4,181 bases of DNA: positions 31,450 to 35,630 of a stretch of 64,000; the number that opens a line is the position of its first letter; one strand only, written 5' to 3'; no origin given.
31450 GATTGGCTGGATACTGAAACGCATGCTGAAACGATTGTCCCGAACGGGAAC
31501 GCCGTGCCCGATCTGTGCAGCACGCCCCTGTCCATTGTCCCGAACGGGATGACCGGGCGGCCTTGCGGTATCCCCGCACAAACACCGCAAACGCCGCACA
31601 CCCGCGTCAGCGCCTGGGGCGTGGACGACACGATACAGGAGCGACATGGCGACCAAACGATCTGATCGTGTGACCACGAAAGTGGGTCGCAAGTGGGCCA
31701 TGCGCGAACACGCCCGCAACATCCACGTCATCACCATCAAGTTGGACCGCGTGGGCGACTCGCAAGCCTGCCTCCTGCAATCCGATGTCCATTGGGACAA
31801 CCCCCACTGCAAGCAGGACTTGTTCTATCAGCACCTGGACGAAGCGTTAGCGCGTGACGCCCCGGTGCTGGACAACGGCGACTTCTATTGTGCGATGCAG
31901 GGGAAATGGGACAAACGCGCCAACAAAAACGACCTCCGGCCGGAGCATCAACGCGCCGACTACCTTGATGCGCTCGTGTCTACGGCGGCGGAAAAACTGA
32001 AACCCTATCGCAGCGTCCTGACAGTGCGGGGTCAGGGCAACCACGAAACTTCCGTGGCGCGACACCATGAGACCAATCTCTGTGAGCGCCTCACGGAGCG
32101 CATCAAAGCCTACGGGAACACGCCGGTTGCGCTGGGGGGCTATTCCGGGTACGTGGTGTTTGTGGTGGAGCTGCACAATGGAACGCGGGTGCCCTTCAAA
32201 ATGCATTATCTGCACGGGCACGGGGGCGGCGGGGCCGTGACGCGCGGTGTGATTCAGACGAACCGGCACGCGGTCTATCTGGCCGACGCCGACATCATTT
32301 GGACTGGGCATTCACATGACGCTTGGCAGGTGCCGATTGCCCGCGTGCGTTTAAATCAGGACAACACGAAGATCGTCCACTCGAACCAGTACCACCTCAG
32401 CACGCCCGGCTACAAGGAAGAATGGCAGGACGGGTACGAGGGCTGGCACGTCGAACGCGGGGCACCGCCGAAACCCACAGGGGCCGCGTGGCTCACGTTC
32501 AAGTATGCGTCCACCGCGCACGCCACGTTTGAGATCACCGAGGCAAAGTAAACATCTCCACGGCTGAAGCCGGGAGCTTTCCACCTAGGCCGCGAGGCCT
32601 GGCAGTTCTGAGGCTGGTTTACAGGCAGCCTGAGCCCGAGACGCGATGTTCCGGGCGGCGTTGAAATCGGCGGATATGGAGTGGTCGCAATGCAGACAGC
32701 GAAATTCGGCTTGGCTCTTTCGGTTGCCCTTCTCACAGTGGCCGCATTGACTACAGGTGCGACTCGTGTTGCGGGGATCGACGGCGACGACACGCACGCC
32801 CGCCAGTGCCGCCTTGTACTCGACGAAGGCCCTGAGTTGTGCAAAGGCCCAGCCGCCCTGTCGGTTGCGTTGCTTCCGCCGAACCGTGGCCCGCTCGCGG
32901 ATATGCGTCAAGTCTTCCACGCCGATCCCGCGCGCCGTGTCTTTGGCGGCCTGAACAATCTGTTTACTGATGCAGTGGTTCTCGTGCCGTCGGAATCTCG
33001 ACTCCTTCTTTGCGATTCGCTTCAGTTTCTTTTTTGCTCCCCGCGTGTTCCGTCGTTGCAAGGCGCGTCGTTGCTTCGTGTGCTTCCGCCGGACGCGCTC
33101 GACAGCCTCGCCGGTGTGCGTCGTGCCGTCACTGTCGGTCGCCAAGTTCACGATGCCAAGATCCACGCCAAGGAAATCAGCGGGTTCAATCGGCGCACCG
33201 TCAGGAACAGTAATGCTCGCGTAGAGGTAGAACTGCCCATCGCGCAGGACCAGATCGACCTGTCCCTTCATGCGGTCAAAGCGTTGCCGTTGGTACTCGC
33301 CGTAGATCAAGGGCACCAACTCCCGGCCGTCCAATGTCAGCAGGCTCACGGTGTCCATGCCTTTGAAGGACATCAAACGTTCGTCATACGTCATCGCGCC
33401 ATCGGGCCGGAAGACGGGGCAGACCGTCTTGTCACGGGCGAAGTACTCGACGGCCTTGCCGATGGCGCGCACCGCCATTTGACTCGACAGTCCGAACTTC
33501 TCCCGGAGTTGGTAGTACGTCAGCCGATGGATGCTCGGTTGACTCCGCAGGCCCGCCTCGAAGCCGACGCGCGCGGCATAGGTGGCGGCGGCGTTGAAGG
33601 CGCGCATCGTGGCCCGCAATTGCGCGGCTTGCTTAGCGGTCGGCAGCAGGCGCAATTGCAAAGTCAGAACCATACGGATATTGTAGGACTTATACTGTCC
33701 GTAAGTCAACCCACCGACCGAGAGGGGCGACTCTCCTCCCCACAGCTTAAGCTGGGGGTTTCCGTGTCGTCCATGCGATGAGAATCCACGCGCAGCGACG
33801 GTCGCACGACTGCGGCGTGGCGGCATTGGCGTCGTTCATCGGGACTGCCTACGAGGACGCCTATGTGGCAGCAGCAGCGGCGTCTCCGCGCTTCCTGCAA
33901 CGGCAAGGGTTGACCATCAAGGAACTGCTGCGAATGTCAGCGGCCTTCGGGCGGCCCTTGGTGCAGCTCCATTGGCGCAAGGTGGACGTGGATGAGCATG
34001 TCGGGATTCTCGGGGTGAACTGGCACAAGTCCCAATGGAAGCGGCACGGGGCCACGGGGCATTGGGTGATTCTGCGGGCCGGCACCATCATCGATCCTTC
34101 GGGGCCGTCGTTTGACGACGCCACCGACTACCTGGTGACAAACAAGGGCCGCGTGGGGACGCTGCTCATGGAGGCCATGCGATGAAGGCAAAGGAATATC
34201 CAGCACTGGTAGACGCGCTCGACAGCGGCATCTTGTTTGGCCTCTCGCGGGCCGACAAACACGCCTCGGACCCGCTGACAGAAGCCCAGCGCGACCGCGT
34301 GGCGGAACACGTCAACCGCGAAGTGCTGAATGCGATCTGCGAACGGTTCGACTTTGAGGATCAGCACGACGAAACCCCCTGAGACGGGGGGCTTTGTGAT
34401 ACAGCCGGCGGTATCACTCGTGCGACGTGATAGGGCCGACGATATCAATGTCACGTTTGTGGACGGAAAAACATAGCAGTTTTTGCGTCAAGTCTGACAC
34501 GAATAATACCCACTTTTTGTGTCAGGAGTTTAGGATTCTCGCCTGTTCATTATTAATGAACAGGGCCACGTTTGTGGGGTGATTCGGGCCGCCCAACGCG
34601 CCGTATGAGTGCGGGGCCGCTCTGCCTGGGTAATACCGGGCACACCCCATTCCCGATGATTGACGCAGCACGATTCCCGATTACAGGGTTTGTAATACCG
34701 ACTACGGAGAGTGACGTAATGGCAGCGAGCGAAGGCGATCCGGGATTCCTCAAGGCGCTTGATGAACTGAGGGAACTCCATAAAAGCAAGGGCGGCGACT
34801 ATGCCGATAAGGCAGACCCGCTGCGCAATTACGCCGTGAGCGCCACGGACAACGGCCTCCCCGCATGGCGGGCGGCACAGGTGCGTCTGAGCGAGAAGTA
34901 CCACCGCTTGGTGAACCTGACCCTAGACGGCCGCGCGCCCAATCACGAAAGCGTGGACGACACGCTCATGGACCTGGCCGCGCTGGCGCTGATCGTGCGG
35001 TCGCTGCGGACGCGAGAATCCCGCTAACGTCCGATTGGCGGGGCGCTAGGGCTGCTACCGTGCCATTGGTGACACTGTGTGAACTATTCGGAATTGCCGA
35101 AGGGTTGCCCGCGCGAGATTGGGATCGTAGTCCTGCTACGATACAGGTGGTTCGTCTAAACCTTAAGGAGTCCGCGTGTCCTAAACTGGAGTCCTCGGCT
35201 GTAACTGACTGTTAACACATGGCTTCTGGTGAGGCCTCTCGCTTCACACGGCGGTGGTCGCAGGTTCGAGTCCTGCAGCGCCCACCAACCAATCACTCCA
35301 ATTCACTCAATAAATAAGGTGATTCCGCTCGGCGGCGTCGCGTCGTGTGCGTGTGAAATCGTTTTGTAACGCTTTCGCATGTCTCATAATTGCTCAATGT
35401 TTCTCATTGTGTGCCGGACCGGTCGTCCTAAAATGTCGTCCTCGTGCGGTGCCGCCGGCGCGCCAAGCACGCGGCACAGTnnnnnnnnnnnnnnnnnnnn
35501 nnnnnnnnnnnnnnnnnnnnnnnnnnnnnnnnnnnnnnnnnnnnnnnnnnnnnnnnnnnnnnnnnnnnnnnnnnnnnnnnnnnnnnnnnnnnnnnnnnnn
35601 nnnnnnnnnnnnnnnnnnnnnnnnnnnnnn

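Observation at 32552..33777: Self-promoted, tnpA-less TnpB element inserted in the phage accessory region next to attP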

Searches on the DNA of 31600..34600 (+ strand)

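Call 8: search_dna_similar(query=window:31600-34600:+, collection=phages, mode=distant)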
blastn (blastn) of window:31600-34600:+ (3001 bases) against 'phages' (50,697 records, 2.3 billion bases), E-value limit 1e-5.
No match.

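Call 24: search_rna_families(source=window, start=32300, end=34000, threshold=evalue, max_evalue=10)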
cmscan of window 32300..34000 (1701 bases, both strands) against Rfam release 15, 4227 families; matches with E-value up to 10: 1.
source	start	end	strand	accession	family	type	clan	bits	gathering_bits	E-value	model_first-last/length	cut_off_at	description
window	33846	33925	-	RF02791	CcsR1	Gene; sRNA;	-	16.8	65.3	0.52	1-83/83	no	Conserved CCUCCUCCC motif stress-induced RNA 1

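Call 43: build_rna_model(alignment_id=A4, structure=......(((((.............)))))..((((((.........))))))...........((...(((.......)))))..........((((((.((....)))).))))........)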
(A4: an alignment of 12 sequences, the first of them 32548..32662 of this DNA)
Model R1 built from alignment A4 (12 sequences, 123 columns); structure: as given.
model positions 109; base pairs 24; branch points 3; effective number of sequences 1.73; information 0.59 bits per position. Calibrated on 0.2 Mb of random sequence (short: E-values are rough).
structure used (alignment columns):
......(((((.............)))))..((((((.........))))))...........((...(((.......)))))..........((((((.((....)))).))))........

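Call 45: search_with_rna_model(model_id=R1, source=window, max_evalue=1, show_alignments=1)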
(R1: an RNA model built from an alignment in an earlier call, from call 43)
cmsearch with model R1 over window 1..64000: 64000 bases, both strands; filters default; matches with E-value up to 1: 2.
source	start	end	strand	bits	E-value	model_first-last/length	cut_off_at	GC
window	32548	32662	-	122.7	2.2e-35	1-109/109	no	0.63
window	33738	33761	-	16.4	0.0028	78-101/109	no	0.58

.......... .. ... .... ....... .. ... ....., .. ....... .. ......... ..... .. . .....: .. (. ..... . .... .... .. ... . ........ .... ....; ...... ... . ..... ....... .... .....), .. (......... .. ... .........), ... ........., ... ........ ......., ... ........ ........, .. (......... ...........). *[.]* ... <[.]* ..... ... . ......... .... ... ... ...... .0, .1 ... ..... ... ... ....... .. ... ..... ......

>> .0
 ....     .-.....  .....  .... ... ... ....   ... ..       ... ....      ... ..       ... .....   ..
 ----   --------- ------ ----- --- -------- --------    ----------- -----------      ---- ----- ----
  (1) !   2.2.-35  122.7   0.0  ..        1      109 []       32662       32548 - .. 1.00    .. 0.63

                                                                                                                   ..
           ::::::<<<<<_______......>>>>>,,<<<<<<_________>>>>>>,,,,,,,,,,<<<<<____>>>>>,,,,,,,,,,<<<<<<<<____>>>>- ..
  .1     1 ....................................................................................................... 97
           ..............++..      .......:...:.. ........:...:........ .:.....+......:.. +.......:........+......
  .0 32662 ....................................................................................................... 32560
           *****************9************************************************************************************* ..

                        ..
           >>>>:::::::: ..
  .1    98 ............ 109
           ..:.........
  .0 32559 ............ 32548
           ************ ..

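Call 46: search_with_rna_model(model_id=R1, sources=[window, L001, L002, L003, L004, L005, L006, L007, L008, L009, L010, L011, L013, L014, L015, L016, L019, L020, L021, L022, L023, L024, L025, L026, L027, L028, L029, L030, L031, L032, L033, L034, L035, L036, L037, L038, L039, L040, L041, L043, L045, L046, L048, L049, L050, L052, L053, L056, L057, L058, L059, L062, L064, L065, L066, L068, L069, L070, L071, L072, L073, L074, L075, L076, L077, L078, L079, L080, L081, L082, L083, L084, L085, L088, L089, L090, L091, L092, L093, L094, L095, L096, L097, L098, L099], max_evalue=0.001, make_alignment=true)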
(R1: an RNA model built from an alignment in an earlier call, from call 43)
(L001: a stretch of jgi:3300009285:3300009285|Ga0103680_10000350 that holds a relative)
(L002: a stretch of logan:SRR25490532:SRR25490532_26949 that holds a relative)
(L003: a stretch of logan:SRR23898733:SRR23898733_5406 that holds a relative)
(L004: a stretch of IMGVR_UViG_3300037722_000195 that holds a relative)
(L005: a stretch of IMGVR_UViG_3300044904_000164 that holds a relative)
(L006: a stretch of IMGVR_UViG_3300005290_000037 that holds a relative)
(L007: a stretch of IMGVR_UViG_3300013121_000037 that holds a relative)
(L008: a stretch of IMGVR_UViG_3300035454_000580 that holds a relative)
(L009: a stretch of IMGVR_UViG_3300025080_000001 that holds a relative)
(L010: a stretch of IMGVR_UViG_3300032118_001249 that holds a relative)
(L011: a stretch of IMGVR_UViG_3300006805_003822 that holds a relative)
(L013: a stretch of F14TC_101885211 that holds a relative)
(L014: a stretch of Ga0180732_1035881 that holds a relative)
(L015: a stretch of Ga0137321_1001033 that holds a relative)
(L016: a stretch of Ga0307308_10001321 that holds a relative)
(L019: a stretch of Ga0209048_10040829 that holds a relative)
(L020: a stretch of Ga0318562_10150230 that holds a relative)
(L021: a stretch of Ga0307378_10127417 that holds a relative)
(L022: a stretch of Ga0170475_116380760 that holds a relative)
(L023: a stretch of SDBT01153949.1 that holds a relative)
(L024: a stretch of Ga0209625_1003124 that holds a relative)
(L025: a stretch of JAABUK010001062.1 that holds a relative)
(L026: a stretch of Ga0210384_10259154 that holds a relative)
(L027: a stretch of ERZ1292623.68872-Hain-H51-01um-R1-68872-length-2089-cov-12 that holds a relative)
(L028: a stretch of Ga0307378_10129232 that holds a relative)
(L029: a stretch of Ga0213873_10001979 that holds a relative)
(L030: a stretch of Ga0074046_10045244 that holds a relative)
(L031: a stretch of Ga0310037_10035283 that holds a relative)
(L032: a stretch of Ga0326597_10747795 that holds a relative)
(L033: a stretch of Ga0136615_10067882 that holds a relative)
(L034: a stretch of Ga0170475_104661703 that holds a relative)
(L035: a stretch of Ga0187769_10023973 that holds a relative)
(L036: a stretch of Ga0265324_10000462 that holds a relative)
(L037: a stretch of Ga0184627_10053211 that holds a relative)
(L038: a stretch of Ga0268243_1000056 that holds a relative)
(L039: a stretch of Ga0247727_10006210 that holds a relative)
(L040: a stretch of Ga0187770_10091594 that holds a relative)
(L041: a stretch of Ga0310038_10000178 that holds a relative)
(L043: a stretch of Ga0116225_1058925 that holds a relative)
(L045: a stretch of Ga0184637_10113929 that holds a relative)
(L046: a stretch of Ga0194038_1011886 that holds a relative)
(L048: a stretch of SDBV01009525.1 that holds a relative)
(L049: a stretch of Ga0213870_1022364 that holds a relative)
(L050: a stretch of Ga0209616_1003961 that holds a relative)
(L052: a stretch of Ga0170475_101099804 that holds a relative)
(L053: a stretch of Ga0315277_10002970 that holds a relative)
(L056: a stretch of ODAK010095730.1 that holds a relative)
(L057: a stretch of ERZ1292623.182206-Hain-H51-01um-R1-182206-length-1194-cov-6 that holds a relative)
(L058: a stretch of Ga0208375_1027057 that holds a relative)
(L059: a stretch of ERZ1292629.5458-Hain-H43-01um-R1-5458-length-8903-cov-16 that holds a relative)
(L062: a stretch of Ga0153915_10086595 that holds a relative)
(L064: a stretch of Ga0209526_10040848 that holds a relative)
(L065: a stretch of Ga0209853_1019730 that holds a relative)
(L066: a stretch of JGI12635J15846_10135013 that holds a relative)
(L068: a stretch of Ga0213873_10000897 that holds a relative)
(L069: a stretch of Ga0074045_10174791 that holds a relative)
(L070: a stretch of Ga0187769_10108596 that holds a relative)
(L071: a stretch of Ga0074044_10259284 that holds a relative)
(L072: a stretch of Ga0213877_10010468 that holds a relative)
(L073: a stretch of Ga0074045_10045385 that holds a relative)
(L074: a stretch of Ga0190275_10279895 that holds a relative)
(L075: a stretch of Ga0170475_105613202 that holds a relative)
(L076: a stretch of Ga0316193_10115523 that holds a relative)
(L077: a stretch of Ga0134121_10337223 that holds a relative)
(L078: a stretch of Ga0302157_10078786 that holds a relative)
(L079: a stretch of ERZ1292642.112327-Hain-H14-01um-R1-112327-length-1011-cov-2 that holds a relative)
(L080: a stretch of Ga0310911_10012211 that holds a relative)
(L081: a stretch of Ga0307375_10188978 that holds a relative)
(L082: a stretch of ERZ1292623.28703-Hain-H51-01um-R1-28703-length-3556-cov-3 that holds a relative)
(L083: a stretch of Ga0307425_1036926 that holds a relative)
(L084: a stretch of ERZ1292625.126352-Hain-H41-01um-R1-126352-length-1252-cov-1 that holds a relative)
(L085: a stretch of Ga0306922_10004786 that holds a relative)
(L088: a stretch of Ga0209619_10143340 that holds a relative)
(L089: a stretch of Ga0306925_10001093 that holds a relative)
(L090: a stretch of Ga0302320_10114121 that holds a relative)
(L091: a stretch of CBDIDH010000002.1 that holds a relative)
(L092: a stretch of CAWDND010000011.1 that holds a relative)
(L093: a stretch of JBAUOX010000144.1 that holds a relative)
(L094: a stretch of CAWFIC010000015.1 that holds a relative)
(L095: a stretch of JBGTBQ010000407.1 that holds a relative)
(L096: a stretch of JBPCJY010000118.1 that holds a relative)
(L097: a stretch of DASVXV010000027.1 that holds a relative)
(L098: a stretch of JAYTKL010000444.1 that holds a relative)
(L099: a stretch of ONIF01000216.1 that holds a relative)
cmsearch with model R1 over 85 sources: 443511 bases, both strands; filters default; matches with E-value up to 0.001: 70.
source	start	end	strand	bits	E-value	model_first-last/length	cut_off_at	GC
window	32548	32662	-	122.7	1.5e-34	1-109/109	no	0.63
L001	7006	7120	+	122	2.6e-34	1-109/109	no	0.63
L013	3239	3353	+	118.7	2.4e-33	1-109/109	no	0.63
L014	1490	1603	+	113.5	9.4e-32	1-109/109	no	0.61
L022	1216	1323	+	112.1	2.5e-31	1-109/109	no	0.65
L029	2809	2923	+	107.2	7.6e-30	1-109/109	no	0.71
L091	5018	5130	+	106.5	1.2e-29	1-109/109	no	0.56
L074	572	681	+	101.6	3.5e-28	1-109/109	no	0.56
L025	5015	5125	+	101.6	3.6e-28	1-109/109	no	0.61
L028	821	929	+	99.4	1.7e-27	1-109/109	no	0.61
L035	1864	1974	+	97.6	6e-27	1-109/109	no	0.6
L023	1336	1444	+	97.1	8.4e-27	1-109/109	no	0.64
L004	5012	5126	+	95.6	2.4e-26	1-109/109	no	0.66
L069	1266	1405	+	93.5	1e-25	1-109/109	no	0.61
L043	1508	1638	+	92.2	2.6e-25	1-109/109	no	0.61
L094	5015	5137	+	90.1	1.1e-24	1-109/109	no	0.62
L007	5021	5131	+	88.6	3e-24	1-109/109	no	0.61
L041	1532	1671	+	87.2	8.3e-24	1-109/109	no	0.61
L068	1492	1606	+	85.4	2.9e-23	1-109/109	no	0.72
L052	1598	1737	+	83.9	8.2e-23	1-109/109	no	0.62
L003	7012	7133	+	82.6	2e-22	1-109/109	no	0.61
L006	4982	5096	+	82.1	2.8e-22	1-109/109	no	0.61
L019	2896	3026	+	81.7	3.6e-22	1-109/109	no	0.61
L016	5015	5134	+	80.7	7.7e-22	1-109/109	no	0.63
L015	3486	3606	+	78.6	3.3e-21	1-109/109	no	0.58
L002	4887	5008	+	78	4.9e-21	1-109/109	no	0.59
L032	619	739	+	77.6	6.3e-21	1-109/109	no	0.6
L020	1202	1332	+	72.9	1.7e-19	1-109/109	no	0.65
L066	1522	1639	+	72.4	2.4e-19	1-109/109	no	0.61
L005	4991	5110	+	71.4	4.7e-19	1-109/109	no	0.6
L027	1451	1541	+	68.1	4.8e-18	1-109/109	no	0.65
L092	5039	5154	+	66.8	1.2e-17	1-109/109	no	0.61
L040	1284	1420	+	66.7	1.2e-17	1-109/109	no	0.64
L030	2023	2155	+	65.9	2.2e-17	1-109/109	no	0.62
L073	2599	2731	+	65.9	2.2e-17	1-109/109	no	0.62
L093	1129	1261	+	65.9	2.2e-17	1-109/109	no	0.62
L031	2260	2390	+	65.3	3.4e-17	1-109/109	no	0.63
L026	1297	1411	+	63.4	1.2e-16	1-109/109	no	0.57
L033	1423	1541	+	59.9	1.4e-15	1-109/109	no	0.61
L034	753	883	+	59.1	2.4e-15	1-109/109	no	0.62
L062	2376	2488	+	52.8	2e-13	1-109/109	no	0.56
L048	5012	5126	+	52.6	2.2e-13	1-109/109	no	0.55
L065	1237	1364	+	51.6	4.6e-13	1-109/109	no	0.57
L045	1326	1442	+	50.7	8.6e-13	1-109/109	no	0.63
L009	5012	5123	+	47.4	8.2e-12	1-109/109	no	0.61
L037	1643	1770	+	46.9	1.2e-11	1-109/109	no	0.6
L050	1244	1355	+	46.7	1.4e-11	1-109/109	no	0.6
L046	2517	2631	+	46.6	1.5e-11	1-109/109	no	0.51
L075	805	941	+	40.3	1.2e-09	1-109/109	no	0.57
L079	448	571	+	37.6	7.9e-09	1-109/109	no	0.58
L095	5042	5172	+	34.7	6e-08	1-109/109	no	0.5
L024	3248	3373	+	34.6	6.2e-08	1-109/109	no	0.53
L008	1930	2040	+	33.8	1.1e-07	1-109/109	no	0.58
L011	878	990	+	33.6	1.2e-07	1-109/109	no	0.52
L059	1172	1275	+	31.6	4.9e-07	1-109/109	no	0.6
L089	4136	4276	+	31.5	5.2e-07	1-109/109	no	0.6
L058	2063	2176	+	27.4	9.3e-06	1-109/109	no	0.5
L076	568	691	+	27.1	1.1e-05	1-109/109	no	0.56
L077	1117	1243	+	25.6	3.2e-05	1-109/109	no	0.51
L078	1089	1211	+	24.2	8.5e-05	1-109/109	no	0.52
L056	1872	1986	+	24.1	8.9e-05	1-109/109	no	0.42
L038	5030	5146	+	23.6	0.00013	1-109/109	no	0.54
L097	5030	5146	+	23.6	0.00013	1-109/109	no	0.54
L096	5018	5146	+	23.3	0.00016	1-109/109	no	0.51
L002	3700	3819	+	22.9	0.00022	1-109/109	no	0.6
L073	755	784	+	22.2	0.00034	72-101/109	no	0.73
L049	1320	1476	+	22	0.00039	1-109/109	no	0.49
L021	1353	1478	+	21.6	0.00053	1-109/109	no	0.62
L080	3763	3903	+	21.6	0.00054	1-109/109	no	0.6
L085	1674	1814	+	21.6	0.00054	1-109/109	no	0.6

Alignment A5: 70 matches aligned to the model, 310 columns, each read 5' to 3' on its own strand. Consensus structure (alignment columns), stored with it:
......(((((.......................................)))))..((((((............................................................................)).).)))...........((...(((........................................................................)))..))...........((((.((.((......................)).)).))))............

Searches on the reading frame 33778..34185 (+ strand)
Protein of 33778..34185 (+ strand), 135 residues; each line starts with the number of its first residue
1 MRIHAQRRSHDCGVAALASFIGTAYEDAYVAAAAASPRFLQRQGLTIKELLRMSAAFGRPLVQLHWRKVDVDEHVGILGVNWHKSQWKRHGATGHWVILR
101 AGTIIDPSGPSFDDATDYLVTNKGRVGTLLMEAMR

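Call 3: search_protein_families(library=pfam, proteins=[window:33778-34185:+], max_evalue=0.01)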
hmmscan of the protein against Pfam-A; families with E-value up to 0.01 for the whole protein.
window:33778-34185:+ (135 aa): 1 family
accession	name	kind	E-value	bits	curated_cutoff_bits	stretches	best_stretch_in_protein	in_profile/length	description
PF03412.21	Peptidase_C39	-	0.001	19.3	22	1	3-58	4-58/133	Peptidase C39 family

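Call 27: find_related_loci(query=window:33778-34182:+, collection=viral_contigs, flank=3000)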
Query window:33778-34182:+ (135 aa) in viral_contigs; peptide patterns used: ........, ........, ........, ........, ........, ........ (x = any residue, [..] = any of these).
8 stretches matched a pattern, but none encodes a relative of the query by tblastn (E <= 1e-3).

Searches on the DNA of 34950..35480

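Call 52: search_rna_families(source=window, start=34950, end=35480, threshold=evalue, max_evalue=10, show_alignments=1)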
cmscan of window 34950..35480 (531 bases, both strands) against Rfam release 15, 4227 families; matches with E-value up to 10: 5.
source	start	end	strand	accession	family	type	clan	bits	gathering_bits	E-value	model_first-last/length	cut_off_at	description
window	35249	35390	-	RF02194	HPnc0260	Gene; antisense;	-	31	59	0.25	1-156/156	no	Bacterial antisense RNA HPnc0260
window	35219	35275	+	RF01852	tRNA-Sec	Gene; tRNA;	CL00001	19.3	47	0.33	10-82/91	no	Selenocysteine transfer RNA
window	35276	35359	+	RF01542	TB11Cs5H1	Gene; snRNA; snoRNA; HACA-box;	-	14.4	45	4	1-71/71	no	Trypanosomatid snoRNA TB11Cs5H1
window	35233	35285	-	RF04354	Plastid-ycf2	Cis-reg;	-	14.3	65.7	5.9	1-75/75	no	Plastid-ycf2 5UTR RNA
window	35250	35282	+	RF01684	mascRNA-menRNA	Gene;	-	13.5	42.5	8.9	1-56/56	no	MALAT1-associated small cytoplasmic RNA/MEN beta RNA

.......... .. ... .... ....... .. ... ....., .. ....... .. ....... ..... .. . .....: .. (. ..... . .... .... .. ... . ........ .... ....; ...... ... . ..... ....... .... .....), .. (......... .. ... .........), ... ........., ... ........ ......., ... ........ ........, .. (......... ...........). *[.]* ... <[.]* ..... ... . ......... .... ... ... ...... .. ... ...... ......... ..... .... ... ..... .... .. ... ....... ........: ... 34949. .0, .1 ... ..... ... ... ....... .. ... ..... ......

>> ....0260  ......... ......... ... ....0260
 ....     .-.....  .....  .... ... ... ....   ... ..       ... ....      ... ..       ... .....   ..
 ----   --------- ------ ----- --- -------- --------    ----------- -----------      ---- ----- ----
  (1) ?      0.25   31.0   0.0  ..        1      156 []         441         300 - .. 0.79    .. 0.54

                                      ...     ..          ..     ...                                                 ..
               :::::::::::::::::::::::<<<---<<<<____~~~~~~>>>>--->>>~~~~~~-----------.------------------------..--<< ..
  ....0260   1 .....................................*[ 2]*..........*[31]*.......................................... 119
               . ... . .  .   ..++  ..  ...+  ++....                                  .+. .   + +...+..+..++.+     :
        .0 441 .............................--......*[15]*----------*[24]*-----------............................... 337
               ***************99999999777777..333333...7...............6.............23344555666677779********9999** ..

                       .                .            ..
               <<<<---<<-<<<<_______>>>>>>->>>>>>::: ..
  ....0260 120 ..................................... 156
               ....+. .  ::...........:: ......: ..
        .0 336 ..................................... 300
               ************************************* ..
